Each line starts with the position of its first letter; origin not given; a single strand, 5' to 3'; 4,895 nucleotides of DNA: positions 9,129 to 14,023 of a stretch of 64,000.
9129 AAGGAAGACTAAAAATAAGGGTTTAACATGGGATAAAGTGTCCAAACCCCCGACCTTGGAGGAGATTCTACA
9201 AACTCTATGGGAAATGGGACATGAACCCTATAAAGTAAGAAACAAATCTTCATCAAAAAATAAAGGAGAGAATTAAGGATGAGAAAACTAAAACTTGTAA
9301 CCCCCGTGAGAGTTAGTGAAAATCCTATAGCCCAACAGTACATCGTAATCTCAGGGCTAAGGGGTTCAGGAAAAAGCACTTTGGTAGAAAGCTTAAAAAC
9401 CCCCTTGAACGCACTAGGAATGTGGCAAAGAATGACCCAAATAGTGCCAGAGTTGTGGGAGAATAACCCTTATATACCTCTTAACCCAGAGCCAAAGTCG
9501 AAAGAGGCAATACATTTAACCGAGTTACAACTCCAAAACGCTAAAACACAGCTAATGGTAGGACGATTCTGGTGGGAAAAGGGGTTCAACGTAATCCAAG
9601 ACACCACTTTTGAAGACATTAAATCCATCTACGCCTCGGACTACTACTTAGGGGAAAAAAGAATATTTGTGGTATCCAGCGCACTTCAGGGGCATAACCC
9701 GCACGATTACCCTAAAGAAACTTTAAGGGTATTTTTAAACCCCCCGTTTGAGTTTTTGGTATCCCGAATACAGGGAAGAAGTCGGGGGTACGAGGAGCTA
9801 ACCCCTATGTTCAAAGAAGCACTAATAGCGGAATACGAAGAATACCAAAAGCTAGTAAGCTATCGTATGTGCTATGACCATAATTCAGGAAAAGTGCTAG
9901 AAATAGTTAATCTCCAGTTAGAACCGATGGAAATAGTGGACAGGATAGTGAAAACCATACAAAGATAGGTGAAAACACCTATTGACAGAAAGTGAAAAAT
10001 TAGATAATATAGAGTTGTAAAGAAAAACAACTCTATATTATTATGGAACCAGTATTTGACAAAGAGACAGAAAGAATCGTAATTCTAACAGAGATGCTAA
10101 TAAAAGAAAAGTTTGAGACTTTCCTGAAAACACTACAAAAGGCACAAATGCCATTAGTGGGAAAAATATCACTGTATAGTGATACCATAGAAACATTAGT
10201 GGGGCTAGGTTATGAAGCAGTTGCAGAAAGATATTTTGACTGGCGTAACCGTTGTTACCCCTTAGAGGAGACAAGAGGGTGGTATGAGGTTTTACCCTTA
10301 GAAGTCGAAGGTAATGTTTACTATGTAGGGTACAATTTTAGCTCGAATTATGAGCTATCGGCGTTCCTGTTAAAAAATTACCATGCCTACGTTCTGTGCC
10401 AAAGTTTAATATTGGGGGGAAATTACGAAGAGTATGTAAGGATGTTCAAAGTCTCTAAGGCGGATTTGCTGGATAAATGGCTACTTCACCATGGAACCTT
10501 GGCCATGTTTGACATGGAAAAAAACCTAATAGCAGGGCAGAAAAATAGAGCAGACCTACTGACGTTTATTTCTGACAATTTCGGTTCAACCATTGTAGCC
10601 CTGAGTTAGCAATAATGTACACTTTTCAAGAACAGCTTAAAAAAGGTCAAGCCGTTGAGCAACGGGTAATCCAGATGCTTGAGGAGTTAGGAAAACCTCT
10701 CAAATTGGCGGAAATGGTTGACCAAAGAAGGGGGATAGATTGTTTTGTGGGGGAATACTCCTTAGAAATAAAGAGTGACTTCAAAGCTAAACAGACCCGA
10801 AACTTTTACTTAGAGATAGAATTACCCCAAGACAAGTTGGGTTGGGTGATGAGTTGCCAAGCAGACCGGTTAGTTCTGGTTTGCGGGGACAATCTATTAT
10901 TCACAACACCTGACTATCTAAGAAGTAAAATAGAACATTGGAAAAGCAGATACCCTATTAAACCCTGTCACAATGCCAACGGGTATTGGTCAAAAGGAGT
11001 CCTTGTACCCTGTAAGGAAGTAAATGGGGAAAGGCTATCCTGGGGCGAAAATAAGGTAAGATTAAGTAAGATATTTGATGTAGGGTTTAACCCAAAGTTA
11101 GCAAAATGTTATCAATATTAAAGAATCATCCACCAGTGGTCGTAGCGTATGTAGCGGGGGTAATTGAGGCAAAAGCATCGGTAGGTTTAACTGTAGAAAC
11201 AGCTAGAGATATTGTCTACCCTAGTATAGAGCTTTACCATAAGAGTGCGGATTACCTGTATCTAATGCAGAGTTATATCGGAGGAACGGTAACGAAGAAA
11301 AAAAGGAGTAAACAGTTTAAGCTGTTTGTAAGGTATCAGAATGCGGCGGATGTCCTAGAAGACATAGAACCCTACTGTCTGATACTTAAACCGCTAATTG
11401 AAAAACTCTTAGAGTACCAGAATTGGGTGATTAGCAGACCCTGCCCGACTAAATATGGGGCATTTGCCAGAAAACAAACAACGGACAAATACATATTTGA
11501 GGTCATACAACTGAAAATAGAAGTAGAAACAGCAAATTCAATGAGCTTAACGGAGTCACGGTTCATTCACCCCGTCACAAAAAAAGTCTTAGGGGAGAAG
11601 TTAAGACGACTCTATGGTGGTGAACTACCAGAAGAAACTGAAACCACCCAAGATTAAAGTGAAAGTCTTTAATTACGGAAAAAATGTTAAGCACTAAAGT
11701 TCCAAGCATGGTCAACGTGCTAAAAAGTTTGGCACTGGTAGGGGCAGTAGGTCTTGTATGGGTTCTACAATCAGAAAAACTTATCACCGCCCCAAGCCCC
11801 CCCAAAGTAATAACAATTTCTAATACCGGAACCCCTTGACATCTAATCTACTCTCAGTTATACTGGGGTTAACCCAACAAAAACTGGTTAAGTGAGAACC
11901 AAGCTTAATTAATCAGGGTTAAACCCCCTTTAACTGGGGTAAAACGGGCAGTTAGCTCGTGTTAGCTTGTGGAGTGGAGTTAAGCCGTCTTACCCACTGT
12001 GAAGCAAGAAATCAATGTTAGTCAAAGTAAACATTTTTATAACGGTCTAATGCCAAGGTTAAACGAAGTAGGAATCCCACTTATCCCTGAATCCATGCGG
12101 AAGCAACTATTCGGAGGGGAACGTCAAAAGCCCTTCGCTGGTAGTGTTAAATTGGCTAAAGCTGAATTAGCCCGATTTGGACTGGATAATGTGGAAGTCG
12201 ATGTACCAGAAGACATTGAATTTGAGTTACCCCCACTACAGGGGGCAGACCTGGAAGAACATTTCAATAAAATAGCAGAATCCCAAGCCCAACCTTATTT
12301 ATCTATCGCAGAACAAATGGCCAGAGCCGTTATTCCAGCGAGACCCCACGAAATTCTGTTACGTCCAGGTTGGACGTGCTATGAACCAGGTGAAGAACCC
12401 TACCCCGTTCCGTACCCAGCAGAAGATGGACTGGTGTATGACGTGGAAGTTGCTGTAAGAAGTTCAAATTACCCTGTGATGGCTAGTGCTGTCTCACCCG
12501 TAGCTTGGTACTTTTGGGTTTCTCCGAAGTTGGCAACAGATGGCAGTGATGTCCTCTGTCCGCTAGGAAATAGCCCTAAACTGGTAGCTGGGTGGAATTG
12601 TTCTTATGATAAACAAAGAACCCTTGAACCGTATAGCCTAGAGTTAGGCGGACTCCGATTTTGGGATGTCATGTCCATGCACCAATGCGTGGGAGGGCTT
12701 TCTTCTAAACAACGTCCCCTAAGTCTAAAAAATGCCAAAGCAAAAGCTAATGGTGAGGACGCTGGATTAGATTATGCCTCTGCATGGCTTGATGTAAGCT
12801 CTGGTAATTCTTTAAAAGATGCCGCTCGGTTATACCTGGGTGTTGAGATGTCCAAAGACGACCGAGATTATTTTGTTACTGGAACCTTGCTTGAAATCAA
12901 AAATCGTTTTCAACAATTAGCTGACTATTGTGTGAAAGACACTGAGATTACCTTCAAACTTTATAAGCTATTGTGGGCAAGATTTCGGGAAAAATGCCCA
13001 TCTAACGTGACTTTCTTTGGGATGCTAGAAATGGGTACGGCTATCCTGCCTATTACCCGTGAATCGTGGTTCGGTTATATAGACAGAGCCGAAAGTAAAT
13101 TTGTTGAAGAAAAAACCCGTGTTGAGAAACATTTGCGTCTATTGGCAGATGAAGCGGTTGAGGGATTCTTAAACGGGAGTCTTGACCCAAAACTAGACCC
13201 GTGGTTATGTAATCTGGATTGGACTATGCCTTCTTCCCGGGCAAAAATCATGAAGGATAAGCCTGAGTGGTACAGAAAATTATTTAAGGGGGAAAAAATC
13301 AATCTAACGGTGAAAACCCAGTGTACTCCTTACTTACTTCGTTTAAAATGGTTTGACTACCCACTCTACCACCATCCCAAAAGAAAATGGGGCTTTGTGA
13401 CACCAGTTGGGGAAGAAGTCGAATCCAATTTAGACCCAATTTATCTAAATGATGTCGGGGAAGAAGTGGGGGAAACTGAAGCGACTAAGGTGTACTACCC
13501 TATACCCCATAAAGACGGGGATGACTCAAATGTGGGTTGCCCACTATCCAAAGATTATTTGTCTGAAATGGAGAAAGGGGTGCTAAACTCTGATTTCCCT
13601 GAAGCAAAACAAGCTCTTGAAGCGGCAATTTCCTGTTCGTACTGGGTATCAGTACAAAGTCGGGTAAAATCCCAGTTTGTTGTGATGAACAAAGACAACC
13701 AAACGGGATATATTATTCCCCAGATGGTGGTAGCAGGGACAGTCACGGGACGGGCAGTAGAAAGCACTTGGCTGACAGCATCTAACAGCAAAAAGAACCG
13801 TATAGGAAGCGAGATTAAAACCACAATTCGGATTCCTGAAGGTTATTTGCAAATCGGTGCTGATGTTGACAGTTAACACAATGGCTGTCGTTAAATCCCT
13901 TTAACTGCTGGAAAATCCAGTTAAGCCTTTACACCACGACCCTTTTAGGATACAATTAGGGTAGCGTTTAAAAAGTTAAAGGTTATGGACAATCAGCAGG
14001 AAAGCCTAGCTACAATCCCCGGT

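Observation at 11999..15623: Mitochondrial Pol-gamma-like DNA polymerase split in motif A by a group I intron carrying an HNH homing endonuclease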

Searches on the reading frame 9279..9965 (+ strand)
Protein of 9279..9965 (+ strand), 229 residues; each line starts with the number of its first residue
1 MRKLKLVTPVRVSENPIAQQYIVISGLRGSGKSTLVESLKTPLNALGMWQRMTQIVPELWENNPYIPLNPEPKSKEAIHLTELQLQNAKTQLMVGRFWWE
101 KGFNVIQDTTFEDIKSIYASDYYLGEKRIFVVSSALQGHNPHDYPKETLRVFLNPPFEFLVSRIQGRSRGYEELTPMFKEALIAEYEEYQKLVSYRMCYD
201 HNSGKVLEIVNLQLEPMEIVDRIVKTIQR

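Call 48: search_protein_families(library=pfam, proteins=[window:9279-9965:+], max_evalue=0.001)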
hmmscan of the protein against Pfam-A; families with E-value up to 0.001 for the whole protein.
window:9279-9965:+ (229 aa): 3 families
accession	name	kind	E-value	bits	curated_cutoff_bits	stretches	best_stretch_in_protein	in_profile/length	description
PF13238.12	AAA_18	-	7.7e-07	30.1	29.4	1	22-168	1-112/128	AAA domain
PF01712.25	dNK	-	5.1e-06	26.8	27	1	22-191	1-168/203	Deoxynucleoside kinase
PF13191.12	AAA_16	-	0.00069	20.6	32.6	1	20-49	25-57/167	AAA ATPase domain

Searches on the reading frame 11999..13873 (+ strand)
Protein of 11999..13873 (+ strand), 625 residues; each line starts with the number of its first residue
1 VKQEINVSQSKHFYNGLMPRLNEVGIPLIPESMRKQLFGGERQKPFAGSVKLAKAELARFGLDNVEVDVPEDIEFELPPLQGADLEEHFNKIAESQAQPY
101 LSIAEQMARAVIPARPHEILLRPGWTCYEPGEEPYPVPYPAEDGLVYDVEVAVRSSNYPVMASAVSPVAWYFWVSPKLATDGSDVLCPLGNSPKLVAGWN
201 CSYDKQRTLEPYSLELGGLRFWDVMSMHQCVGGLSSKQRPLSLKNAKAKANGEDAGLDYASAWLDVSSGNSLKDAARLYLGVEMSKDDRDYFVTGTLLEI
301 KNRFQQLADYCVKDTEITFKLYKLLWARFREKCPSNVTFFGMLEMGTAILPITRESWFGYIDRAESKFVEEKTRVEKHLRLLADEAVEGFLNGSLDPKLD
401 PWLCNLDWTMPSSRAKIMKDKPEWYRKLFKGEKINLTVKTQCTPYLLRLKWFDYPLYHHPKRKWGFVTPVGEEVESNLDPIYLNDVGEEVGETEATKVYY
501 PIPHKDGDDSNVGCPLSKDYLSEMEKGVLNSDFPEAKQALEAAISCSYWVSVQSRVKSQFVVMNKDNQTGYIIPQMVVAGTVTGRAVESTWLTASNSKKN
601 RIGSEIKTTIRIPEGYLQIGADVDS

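Call 5: search_protein_families(library=pfam, proteins=[window:11999-13873:+], max_evalue=0.01)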
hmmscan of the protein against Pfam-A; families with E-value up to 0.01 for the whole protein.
window:11999-13873:+ (625 aa): 1 family
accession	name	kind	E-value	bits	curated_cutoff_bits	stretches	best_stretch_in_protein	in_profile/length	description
PF18136.6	DNApol_Exo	-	6.6e-80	268.7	26.7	1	71-329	1-282/282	DNA mitochondrial polymerase exonuclease domain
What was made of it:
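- On DNA polymerase gamma (POLG/Mip1) clade of family A: PF18136 at E 6.6e-80 (call 5).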

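Call 7: search_dna_similar(query=window:11999-13873:+, collection=phages, mode=protein, max_rows=30)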
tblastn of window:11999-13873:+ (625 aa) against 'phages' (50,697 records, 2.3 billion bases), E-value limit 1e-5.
Records with a match: 11; places in all: 11; records where one place covers at least 80% of the query: 11.
Best place of each record, by identity: 60-80% 1; <60% 10.
By first word of the organism name: Cyanophage 5; Acaryochloris 3; Synechococcus 2; Microcystis 1.
By host as written in the record: Parasynechococcus marenigrum WH 8102 3; - 2; Synechococcus sp. CC9605 2; Synechococcus sp. CBW1002 2; Cyanobacteria 1; Acaryochloris marina strain MBIC11017 1.
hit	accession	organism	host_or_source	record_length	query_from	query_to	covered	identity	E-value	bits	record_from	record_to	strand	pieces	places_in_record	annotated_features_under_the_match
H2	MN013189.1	Microcystis phage Mic1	Cyanobacteria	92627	18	625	97%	60.7%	0e+0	775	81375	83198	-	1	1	DNA polymerase gamma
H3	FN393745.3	Acaryochloris phage A-HIS2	-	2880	22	625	97%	32.9%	1e-83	286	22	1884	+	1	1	polg: DNA polymerase gamma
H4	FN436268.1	Acaryochloris phage A-HIS1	Acaryochloris marina strain MBIC11017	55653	5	625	99%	30.9%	7e-68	246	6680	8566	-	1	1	polg: putative mitochondrial DNA polymerase gamma homologue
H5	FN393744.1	Acaryochloris phage A-HIS1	-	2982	11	625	98%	30.9%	2e-68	245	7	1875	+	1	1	polg: DNA polymerase gamma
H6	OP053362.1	Cyanophage S-TIM54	Parasynechococcus marenigrum WH 8102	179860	18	625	97%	30.8%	5e-76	270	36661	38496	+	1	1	DNA polymerase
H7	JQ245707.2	Cyanophage S-TIM5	Parasynechococcus marenigrum WH 8102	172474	17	625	97%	30.2%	4e-76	270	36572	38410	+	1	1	DNA polymerase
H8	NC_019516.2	Cyanophage S-TIM5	Parasynechococcus marenigrum WH 8102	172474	17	625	97%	30.2%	4e-76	270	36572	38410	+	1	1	DNA polymerase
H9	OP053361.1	Cyanophage S-TIM61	Synechococcus sp. CC9605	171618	17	625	97%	30.2%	1e-75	269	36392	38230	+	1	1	DNA polymerase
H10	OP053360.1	Cyanophage S-TIM66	Synechococcus sp. CC9605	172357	17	625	97%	30.2%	1e-75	269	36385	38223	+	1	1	DNA polymerase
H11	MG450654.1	Synechococcus phage S-CBWM1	Synechococcus sp. CBW1002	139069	22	625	97%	30.0%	1e-69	251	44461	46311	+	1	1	DNA polymerase gamma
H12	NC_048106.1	Synechococcus phage S-CBWM1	Synechococcus sp. CBW1002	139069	22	625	97%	30.0%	1e-69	251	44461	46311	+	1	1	DNA polymerase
